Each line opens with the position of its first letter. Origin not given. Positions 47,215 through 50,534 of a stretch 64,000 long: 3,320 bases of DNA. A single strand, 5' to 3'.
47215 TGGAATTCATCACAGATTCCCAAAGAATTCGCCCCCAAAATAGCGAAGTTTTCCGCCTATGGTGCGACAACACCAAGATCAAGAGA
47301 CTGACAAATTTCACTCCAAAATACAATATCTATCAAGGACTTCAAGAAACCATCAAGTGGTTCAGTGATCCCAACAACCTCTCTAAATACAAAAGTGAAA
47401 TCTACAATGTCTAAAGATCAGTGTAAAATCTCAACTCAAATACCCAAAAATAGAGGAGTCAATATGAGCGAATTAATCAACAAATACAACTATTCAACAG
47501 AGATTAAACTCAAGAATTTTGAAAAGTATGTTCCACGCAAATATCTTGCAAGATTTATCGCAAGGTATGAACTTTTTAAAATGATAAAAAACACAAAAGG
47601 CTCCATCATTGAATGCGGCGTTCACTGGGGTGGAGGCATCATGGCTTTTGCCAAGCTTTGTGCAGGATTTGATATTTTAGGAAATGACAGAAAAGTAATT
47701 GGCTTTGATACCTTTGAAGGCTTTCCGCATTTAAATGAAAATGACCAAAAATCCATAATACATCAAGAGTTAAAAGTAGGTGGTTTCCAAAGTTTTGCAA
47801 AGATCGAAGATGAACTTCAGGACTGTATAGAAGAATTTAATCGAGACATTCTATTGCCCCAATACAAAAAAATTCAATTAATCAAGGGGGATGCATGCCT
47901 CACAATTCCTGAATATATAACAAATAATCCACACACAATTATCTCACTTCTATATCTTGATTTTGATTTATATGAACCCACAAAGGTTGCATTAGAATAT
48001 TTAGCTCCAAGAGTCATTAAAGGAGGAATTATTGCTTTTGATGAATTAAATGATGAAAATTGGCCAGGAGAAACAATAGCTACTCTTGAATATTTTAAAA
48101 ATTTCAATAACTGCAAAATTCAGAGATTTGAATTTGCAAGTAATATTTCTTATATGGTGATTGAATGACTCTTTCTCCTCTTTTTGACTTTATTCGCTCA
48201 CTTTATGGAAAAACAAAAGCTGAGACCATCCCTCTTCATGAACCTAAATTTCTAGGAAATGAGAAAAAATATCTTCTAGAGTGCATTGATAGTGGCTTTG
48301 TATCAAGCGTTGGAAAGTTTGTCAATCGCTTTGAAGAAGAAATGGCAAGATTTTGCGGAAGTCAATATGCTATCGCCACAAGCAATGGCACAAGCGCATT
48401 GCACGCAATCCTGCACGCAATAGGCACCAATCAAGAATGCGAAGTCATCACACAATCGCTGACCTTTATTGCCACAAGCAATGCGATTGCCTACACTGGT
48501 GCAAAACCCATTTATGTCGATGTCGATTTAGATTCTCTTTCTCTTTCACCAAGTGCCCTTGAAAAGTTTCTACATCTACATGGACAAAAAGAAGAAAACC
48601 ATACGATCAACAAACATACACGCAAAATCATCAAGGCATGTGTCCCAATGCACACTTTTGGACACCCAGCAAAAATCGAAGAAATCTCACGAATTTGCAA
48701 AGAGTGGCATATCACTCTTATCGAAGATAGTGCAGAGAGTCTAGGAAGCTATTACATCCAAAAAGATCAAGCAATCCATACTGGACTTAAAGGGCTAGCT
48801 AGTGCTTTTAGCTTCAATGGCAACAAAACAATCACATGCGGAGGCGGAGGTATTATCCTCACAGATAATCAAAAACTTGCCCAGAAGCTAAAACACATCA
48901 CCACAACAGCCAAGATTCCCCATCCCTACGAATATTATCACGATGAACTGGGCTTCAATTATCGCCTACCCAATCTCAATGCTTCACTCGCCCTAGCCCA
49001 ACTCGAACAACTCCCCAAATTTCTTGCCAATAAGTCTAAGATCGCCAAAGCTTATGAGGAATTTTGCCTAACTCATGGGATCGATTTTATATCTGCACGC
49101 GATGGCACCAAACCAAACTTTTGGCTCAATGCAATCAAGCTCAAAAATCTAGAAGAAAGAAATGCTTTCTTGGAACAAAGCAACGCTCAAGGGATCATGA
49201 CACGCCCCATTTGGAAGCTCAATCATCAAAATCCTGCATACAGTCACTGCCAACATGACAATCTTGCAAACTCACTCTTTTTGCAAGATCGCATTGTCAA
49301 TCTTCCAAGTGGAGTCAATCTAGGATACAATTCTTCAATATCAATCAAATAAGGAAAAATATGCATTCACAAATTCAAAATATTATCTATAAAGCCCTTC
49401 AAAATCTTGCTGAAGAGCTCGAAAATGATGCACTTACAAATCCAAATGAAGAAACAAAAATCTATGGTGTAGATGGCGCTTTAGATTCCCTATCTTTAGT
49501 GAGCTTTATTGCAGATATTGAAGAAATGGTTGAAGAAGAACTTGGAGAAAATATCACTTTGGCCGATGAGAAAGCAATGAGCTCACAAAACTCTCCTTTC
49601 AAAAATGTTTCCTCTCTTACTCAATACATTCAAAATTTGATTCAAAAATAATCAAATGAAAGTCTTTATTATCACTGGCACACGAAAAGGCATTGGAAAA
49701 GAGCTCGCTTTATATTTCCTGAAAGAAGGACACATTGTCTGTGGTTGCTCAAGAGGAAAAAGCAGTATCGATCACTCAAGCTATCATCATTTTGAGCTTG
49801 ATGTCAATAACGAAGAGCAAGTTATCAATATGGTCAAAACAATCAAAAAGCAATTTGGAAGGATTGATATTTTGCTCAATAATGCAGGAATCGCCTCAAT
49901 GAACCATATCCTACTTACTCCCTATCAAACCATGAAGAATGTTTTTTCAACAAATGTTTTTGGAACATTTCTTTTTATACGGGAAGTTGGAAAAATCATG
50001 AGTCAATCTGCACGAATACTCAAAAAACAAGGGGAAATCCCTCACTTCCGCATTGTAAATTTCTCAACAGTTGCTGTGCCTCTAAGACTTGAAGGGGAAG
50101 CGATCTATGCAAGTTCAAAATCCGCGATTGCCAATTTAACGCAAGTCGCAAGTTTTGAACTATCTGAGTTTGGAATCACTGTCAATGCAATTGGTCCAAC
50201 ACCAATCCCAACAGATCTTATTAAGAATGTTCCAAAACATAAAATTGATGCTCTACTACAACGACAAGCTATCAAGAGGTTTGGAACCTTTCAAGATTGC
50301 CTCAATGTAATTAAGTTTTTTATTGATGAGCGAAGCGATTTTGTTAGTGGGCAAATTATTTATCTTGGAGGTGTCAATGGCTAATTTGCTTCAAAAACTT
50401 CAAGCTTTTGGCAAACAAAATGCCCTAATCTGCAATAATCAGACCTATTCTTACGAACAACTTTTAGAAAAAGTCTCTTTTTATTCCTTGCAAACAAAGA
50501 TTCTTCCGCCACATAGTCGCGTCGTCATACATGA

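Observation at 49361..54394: FkbH-like / two ACP / acyl-AMP ligase / SDR / VOC sub-cluster: candidate pathway for an unusual ACP-borne acyl (glyceroyl-type) substituent on an amino sugar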

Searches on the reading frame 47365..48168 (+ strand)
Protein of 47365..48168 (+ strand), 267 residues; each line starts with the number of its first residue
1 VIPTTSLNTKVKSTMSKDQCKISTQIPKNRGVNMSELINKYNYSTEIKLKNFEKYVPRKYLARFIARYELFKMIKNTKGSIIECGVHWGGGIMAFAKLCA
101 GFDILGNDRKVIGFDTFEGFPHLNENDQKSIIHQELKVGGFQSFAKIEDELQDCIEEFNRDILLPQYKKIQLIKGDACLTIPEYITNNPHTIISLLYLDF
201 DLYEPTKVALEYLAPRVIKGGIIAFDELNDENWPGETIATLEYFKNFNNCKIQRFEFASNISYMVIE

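Call 4: search_protein_families(library=pfam, proteins=[window:47365-48168:+], max_evalue=0.01)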
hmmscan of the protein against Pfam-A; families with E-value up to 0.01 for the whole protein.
window:47365-48168:+ (267 aa): 3 families
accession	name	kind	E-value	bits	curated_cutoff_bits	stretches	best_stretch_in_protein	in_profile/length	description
PF05711.17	TylF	-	3.9e-13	49.7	23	1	76-230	90-231/264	Macrocin-O-methyltransferase (TylF)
PF13578.12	Methyltransf_24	-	2.3e-05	25.7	26.3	1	82-227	1-104/105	Methyltransferase domain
PF04989.18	RMNT_CmcI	-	0.0068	16.6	23.2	0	81-116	36-68/206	Rhamnosyl O-methyltransferase/CmcI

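Call 5: search_protein_families(library=ncbifam, proteins=[window:47365-48168:+], max_evalue=0.01)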
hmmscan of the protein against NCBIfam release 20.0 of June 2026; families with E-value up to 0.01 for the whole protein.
window:47365-48168:+ (267 aa): 0 families

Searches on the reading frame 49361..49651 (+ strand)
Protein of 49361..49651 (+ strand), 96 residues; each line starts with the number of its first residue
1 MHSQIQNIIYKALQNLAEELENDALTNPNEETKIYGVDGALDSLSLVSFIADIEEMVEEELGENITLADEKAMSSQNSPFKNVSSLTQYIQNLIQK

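Call 4: search_protein_families(library=pfam, proteins=[window:49361-49651:+], max_evalue=0.01)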
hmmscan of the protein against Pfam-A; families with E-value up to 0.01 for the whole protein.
window:49361-49651:+ (96 aa): 0 families

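Call 5: search_protein_families(library=ncbifam, proteins=[window:49361-49651:+], max_evalue=0.01)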
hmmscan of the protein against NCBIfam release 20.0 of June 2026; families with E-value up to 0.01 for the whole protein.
window:49361-49651:+ (96 aa): 0 families

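Call 63: search_solved_structures(query=A2, max_evalue=1)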
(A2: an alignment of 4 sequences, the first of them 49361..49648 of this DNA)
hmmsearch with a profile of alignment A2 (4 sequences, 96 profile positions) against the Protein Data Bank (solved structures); distinct sequences matched with E-value up to 1: 1.
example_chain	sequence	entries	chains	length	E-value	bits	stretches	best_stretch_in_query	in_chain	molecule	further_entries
2lki_A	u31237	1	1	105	0.36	14.4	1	30-64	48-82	Putative uncharacterized protein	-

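Call 69: find_homologous_proteins(query=window:49361-49648:+, max_evalue=0.001)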
Query window:49361-49648:+ (96 aa): 63 proteins with E <= 0.001 among 65 candidates.
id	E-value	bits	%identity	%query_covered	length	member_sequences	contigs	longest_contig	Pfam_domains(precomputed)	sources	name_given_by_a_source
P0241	4.2e-52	191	100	100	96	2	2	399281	-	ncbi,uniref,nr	ncbi:hypothetical protein [Helicobacter kayseriensis]|uniref:hypothetical protein n=1 Tax=Helicobact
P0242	7.1e-37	143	74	98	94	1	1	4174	-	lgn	-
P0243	2.1e-36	141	71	98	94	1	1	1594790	-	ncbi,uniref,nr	ncbi:hypothetical protein BBW65_03940 [Helicobacter enhydrae]|uniref:Carrier domain-containing prote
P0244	3.8e-36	140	72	98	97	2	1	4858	-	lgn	-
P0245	1.1e-35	139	72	100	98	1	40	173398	-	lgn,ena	-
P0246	1.3e-35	139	72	98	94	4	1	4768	-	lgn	-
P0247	2.6e-34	135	69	100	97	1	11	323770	-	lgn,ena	-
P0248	4.2e-34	134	70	100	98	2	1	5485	-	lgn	-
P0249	4.7e-34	134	70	100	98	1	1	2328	-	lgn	-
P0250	5.6e-34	134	70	100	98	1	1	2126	-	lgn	-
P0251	1.9e-33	132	73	99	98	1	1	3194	-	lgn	-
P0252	1.9e-33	132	70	100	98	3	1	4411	-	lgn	-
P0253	2.8e-33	131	69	100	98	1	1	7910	-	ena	-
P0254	3.1e-33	131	69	99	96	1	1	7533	-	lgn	-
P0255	6.2e-33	130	68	100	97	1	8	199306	-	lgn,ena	-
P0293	1.8e-17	81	48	98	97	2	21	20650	-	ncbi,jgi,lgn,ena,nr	ncbi:MAG TPA: hypothetical protein PK796_08200 [Bacteroidales bacterium]|jgi:acyl carrier protein|nr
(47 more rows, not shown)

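Call 72: search_solved_structures(query=A4, max_evalue=1)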
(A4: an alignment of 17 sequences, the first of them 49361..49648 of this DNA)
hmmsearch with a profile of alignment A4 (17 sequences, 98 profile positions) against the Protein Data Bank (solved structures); distinct sequences matched with E-value up to 1: 14.
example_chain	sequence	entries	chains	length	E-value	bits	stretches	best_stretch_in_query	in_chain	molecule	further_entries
2lki_A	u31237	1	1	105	0.017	18.5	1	11-61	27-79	Putative uncharacterized protein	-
6cxt_A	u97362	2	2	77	0.097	16.1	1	10-57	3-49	Alpha/beta hydrolase fold protein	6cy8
2l4b_A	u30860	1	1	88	0.28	14.6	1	22-61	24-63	Acyl carrier protein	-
3gzl_A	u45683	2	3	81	0.31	14.5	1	27-72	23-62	Acyl carrier protein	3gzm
7b0n_T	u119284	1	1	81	0.33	14.4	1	28-58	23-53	Acyl carrier protein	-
2fq0_A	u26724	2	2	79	0.38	14.2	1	27-72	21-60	acyl carrier protein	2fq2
7b0n_U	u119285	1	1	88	0.43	14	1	7-58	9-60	Acyl carrier protein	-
4bpg_A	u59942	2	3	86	0.43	14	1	14-58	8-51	D-ALANINE--POLY(PHOSPHORIBITOL) LIGASE SUBUNIT 2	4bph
8jf2_F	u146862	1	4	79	0.45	14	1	15-58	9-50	D-alanyl carrier protein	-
6bug_A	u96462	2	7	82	0.47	13.9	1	15-58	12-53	D-alanyl carrier protein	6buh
7zm7_O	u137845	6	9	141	0.59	13.6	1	10-59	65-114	Acyl carrier protein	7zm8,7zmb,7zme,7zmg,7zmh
6gcs_O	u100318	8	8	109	0.67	13.4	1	29-58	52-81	ACPM1 SUBUNIT | Acyl carrier protein ACPM1 of NADH:Ubiquinone Oxidoreductase (Complex I)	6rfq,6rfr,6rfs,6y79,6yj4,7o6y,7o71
9xgl_A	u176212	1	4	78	0.85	13.1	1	13-62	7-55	D-alanyl carrier protein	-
9iho_U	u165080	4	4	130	0.93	13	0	6-57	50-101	Acyl carrier protein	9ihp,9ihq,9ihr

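Call 75: predict_structure(alignment_id=A4)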
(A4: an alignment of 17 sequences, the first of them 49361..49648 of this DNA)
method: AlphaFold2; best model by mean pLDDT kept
length: 96 residues; sequences in the alignment: 17
mean_pLDDT: 88.0   pTM: 0.81
mean pLDDT of the five models: 88.0, 88.0, 87.5, 84.8, 84.5
residues with pLDDT >= 90: 56; 70-90: 32; 50-70: 8; < 50: 0
segments of 3 or more residues with pLDDT < 50: none
pLDDT, mean of each block of 10 residues (from residue 1): 93 91 89 88 89 95 85 70 92 88
secondary structure, 60 per line:
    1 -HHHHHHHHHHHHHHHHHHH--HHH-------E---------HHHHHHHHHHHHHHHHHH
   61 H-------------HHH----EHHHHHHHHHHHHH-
elements in order: H2-20 H43-61 H83-95

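Call 81: fold_search(model_id=the predicted structure, library=pdb)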
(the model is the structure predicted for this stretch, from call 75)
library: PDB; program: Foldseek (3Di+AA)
matches with E <= 10: 71; with E <= 0.001: 0
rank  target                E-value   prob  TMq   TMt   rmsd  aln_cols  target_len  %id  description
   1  2lki_MODEL_1_A        2.9e-02  0.99  0.56  0.63   3.8        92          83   16  Solution NMR structure of holo acyl carrier protein NE2163 from nitrosomonas europaea. Northeast structural ge (released 2011-11-16)
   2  8zkp_D                7.6e-02  0.93  0.50  0.56   4.1        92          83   25  Cryo-EM structure of the efflux transporter MmpL5/MmpS5 from Mycobacterium tuberculosis, C3 symmetry (released 2025-05-21)
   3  8xqw_J                8.6e-02  0.99  0.64  0.71   2.7        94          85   19  Cryo-EM structure of the Ycf2-FtsHi motor complex from Chlamydomonas reinhardtii in AMPPNP bound state (released 2024-09-11)
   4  9mx0_B                8.6e-02  0.92  0.50  0.56   4.1        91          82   22  Cluster of bipartite complex of MmpL5-AcpM from Mycolicibacterium smegmatis (released 2025-07-30)
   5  7bve_C                9.8e-02  0.91  0.50  0.55   4.1        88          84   24  Cryo-EM structure of Mycobacterium smegmatis arabinosyltransferase EmbC2-AcpM2 in complex with ethambutol (released 2020-04-29)
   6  4h2u_D                1.3e-01  0.96  0.56  0.67   3.7        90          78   19  Crystal structure of Bradyrhizobium japonicum glycine:[carrier protein] ligase complexed with cognate carrier protein  (released 2013-03-06)
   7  8f5i_A                1.5e-01  0.75  0.48  0.50   4.8        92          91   15  SARS-CoV-2 S2 helix epitope scaffold bound by antibody DH1057.1 (released 2023-10-11)
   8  9mvz_G                1.7e-01  0.91  0.55  0.63   3.6        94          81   17  Tripartite complex of MmpL5-S5-AcpM from Mycolicibacterium smegmatis (released 2025-07-30)
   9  9mw0_G                2.9e-01  0.75  0.49  0.57   3.7        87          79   20  Bipartite complex of MmpL5-AcpM from Mycolicibacterium smegmatis (released 2025-07-30)
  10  9dp6_B                2.9e-01  0.69  0.47  0.52   4.4        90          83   17  Mycolicibacterium smegmatis MmpL5-AcpM structure (released 2024-10-23)
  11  7bvf_P                2.9e-01  0.63  0.46  0.52   4.1        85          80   21  Cryo-EM structure of Mycobacterium tuberculosis arabinosyltransferase EmbA-EmbB-AcpM2 in complex with ethambutol (released 2020-04-29)
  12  4bph                  3.7e-01  0.77  0.52  0.57   4.7        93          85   12  High resolution crystal structure of Bacillus subtilis DltC (released 2014-06-11)
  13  8cjh_E                4.5e-01  0.57  0.46  0.54   4.1        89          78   13  Architecture of a PKS-NRPS hybrid megaenzyme involved in the biosynthesis of the genotoxin colibactin (released 2023-04-26)
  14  3lmo                  4.5e-01  0.51  0.48  0.48   4.7        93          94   15  Crystal Structure of specialized acyl carrier protein (RPA2022) from Rhodopseudomonas palustris, Northeast Structural Ge (released 2010-02-16)
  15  8esw_AB               6.6e-01  0.69  0.58  0.66   3.4        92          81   18  Structure of mitochondrial complex I from Drosophila melanogaster, Flexible-class 1 (released 2023-03-29)
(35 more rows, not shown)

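Call 84: find_encoding_contigs(protein=P0293, flank=8000, max_places=1)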
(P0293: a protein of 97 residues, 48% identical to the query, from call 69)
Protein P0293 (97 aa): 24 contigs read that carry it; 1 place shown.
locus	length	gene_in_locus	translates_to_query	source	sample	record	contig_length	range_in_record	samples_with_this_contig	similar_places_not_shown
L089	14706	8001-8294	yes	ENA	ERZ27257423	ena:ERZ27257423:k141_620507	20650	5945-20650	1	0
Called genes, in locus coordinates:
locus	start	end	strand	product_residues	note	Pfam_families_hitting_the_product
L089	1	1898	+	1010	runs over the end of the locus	PF04760:IF2_N, PF00009:GTP_EFTU, PF01926:MMR_HSR1, PF22042:EF-G_D2, PF11987:IF-2, PF03144:GTP_EFTU_D2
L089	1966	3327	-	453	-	-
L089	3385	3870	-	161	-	PF04542:Sigma70_r2, PF08281:Sigma70_r4_2, PF04545:Sigma70_r4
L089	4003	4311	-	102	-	PF01909:NTP_transf_2, PF18765:Polbeta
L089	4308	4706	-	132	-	PF08780:NTase_sub_bind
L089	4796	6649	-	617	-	PF00009:GTP_EFTU, PF03144:GTP_EFTU_D2, PF00679:EFG_C, PF06421:LepA_C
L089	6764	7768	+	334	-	PF00044:Gp_dh_N, PF02800:Gp_dh_C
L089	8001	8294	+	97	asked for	-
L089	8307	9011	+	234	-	PF00106:adh_short, PF01370:Epimerase, PF13561:adh_short_C2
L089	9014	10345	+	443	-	PF00501:AMP-binding, PF13193:AMP-binding_C (weak)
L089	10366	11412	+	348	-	-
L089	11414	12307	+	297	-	PF02522:Antibiotic_NAT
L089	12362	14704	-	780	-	?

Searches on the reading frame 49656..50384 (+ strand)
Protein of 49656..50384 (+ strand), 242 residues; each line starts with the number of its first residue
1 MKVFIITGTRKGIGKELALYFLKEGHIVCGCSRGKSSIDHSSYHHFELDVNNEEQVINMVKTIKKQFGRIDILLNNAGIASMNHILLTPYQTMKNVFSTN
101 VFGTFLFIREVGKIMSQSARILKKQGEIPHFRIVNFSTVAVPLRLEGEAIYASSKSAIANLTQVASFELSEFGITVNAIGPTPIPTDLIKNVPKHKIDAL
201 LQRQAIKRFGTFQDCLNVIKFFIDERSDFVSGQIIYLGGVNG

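Call 4: search_protein_families(library=pfam, proteins=[window:49656-50384:+], max_evalue=0.01)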
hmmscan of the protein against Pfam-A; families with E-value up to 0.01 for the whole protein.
window:49656-50384:+ (242 aa): 4 families
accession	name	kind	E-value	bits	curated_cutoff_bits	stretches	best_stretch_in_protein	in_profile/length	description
PF13561.12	adh_short_C2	-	1.2e-38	133.5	27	1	10-237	5-231/236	Enoyl-(Acyl carrier protein) reductase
PF00106.31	adh_short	-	8.6e-37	127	26.6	1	2-194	1-192/195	short chain dehydrogenase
PF08659.16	KR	-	0.00035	21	22.6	1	4-104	3-116/180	KR domain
PF01370.27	Epimerase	-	0.0014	18.5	20.9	1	5-206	2-199/240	NAD dependent epimerase/dehydratase family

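Call 5: search_protein_families(library=ncbifam, proteins=[window:49656-50384:+], max_evalue=0.01)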
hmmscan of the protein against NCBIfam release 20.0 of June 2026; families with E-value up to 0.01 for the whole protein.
window:49656-50384:+ (242 aa): 224 families (the best 25 are shown)
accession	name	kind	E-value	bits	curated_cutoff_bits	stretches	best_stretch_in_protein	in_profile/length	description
TIGR01830.1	3oxo_ACP_reduc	equivalog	3.1e-37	128.6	297.75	1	5-239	2-236/239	3-oxoacyl-[acyl-carrier-protein] reductase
NF004198.0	PRK05653.1-3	equivalog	3.4e-36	125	296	1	2-239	8-244/248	3-oxoacyl-ACP reductase FabG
NF005559.1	PRK07231.1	subfamily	5.5e-34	117.8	215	1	2-239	5-245/249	glucose 1-dehydrogenase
NF009466.0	PRK12826.1-2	subfamily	2.6e-33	115.5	222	1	3-239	5-242/248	3-oxoacyl-ACP reductase FabG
NF005309.0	PRK06841.1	subfamily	2.9e-32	112.2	286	1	2-237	16-248/255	GolD/DthD family dehydrogenase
NF052558.1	MBtsdlDhBudC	equivalog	1.2e-30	106.9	270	1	2-238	4-238/250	meso-2,3-butanediol dehydrogenase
NF009464.0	PRK12824.1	subfamily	1.3e-30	106.9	269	1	2-239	3-240/245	3-oxoacyl-ACP reductase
NF004791.0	PRK06138.1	equivalog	1.8e-30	106.1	312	1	2-239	6-247/252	SDR family oxidoreductase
NF005067.0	PRK06484.1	equivalog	4.9e-30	104.5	713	1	2-239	10-249/524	short chain dehydrogenase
NF006070.0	PRK08213.1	subfamily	5.7e-30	104.7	279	1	2-239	13-254/259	gluconate 5-dehydrogenase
NF005007.0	PRK06398.1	equivalog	6.3e-30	104.2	341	1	2-239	8-243/259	aldose dehydrogenase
NF004823.0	PRK06179.1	subfamily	6.7e-30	104.4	310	1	2-196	6-191/271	oxidoreductase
NF004824.0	PRK06180.1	subfamily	2e-29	102.6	298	1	2-188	5-187/279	oxidoreductase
NF004197.0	PRK05653.1-1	equivalog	2.1e-29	102.9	332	1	2-239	8-244/249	3-oxoacyl-ACP reductase FabG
NF005753.0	PRK07577.1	equivalog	3.1e-29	102.2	310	1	2-239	4-230/237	SDR family oxidoreductase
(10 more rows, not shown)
